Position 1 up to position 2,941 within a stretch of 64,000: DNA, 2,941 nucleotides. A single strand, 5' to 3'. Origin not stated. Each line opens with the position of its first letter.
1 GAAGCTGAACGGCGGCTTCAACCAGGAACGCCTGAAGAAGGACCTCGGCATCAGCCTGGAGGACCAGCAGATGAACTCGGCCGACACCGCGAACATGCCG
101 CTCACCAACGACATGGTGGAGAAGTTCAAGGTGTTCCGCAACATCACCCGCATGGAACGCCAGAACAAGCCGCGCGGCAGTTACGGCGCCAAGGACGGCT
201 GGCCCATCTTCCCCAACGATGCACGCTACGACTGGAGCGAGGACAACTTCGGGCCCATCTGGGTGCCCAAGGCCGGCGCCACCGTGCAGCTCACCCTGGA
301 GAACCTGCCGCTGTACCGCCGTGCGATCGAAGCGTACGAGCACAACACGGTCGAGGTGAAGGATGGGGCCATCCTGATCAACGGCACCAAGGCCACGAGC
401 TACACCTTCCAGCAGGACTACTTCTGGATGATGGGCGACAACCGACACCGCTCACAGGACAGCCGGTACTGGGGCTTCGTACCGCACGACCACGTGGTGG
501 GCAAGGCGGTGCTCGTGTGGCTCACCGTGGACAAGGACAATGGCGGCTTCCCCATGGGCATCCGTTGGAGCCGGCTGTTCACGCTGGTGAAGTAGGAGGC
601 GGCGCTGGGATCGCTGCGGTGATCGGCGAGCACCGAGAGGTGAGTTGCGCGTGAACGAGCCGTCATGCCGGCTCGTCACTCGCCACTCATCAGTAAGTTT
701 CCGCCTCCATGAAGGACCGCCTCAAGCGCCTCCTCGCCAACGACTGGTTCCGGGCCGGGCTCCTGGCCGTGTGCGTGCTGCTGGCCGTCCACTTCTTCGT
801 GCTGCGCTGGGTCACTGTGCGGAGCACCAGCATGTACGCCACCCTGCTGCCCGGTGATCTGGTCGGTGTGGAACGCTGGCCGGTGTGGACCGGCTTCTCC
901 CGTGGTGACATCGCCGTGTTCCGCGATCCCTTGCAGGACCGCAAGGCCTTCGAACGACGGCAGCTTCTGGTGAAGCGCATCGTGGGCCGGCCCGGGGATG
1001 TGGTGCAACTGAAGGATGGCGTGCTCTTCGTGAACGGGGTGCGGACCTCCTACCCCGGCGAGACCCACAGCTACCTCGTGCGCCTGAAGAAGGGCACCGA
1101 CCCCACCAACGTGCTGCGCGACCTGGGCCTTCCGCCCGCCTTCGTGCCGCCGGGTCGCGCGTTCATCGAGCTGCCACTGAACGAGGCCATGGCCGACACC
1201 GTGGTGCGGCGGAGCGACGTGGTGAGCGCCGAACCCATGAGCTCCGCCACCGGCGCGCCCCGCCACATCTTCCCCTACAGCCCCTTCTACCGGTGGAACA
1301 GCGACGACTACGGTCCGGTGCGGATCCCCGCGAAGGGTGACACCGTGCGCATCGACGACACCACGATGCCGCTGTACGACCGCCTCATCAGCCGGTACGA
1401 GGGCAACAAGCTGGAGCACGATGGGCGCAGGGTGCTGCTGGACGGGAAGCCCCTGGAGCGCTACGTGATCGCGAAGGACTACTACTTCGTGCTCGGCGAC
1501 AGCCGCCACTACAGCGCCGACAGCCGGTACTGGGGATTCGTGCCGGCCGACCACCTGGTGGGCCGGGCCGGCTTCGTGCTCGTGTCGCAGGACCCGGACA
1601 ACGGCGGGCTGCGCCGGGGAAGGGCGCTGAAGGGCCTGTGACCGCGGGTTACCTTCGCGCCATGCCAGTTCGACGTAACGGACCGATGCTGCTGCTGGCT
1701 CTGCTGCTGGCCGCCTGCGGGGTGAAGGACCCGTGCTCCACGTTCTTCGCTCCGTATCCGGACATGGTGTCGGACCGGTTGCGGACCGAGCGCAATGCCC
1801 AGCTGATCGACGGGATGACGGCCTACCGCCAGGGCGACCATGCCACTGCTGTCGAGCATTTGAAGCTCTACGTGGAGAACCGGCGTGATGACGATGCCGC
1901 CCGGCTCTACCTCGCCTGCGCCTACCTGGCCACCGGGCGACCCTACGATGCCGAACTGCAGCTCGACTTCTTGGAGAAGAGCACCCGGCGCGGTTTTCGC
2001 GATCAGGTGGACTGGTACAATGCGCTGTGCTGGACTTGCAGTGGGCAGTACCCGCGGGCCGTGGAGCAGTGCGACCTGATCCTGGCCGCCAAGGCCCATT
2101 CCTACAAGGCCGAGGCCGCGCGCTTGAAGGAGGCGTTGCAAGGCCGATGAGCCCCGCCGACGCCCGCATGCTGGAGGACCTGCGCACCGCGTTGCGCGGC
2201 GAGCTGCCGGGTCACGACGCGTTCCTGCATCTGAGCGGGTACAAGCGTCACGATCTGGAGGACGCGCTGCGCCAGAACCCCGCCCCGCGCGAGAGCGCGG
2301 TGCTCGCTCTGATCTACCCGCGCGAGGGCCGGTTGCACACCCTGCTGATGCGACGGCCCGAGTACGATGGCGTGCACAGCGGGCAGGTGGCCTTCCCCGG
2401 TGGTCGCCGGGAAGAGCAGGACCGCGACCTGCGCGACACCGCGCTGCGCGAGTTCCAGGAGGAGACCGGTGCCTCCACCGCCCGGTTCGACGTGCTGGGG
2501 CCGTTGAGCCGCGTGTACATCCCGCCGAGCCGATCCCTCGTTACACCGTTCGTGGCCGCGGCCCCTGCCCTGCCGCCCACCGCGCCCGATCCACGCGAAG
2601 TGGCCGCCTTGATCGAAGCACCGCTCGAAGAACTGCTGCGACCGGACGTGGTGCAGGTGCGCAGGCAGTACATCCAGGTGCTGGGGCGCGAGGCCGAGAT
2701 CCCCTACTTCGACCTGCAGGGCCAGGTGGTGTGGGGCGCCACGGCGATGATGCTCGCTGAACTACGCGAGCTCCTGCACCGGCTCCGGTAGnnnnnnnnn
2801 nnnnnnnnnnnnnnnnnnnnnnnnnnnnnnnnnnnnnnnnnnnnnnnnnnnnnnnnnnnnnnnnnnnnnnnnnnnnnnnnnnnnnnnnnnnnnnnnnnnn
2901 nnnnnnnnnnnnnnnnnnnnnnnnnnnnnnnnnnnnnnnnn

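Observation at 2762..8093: Two-gene operon pairs a secreted TPR/Ig/caspase-like scaffold with a periplasmic-propeller adenylate cyclase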

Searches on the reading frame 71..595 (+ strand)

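Call 8: search_protein_families(library=pfam, proteins=[window:71-595:+], max_evalue=0.001)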
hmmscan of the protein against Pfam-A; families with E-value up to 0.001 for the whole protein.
window:71-595:+ (174 aa): 1 family
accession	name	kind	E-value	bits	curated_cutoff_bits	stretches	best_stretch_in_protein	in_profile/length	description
PF10502.14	Peptidase_S26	-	6.4e-14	52.7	22.9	1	114-150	131-167/168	Signal peptidase, peptidase S26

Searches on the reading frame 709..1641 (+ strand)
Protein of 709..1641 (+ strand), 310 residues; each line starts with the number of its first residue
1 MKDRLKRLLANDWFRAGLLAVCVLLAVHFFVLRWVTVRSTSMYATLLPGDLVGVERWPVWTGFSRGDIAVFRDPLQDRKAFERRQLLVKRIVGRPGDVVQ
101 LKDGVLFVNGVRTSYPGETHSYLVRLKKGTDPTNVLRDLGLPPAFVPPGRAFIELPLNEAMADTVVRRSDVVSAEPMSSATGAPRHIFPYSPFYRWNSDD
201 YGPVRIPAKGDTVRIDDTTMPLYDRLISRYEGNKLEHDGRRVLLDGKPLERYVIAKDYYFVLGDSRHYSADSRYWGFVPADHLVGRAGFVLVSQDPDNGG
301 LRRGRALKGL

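Call 8: search_protein_families(library=pfam, proteins=[window:709-1641:+], max_evalue=0.001)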
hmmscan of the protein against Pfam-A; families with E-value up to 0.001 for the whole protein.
window:709-1641:+ (310 aa): 1 family
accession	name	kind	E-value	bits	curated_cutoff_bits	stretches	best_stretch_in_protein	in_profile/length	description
PF10502.14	Peptidase_S26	-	3.4e-36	125.2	22.9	2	12-120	3-101/168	Signal peptidase, peptidase S26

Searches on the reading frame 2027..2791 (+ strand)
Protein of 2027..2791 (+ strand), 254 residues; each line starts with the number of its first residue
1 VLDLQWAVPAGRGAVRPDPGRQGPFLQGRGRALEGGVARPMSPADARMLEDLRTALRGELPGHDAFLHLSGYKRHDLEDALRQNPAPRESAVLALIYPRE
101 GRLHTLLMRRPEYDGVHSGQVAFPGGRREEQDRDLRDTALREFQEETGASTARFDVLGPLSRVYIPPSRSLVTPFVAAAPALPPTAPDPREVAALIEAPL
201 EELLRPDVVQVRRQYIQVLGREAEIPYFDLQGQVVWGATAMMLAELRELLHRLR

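Call 8: search_protein_families(library=pfam, proteins=[window:2027-2791:+], max_evalue=0.001)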
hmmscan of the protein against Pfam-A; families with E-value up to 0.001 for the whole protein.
window:2027-2791:+ (254 aa): 1 family
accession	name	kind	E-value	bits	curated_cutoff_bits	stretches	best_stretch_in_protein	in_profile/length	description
PF00293.34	NUDIX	-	1.2e-14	54.9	21.1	1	88-217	2-132/134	NUDIX domain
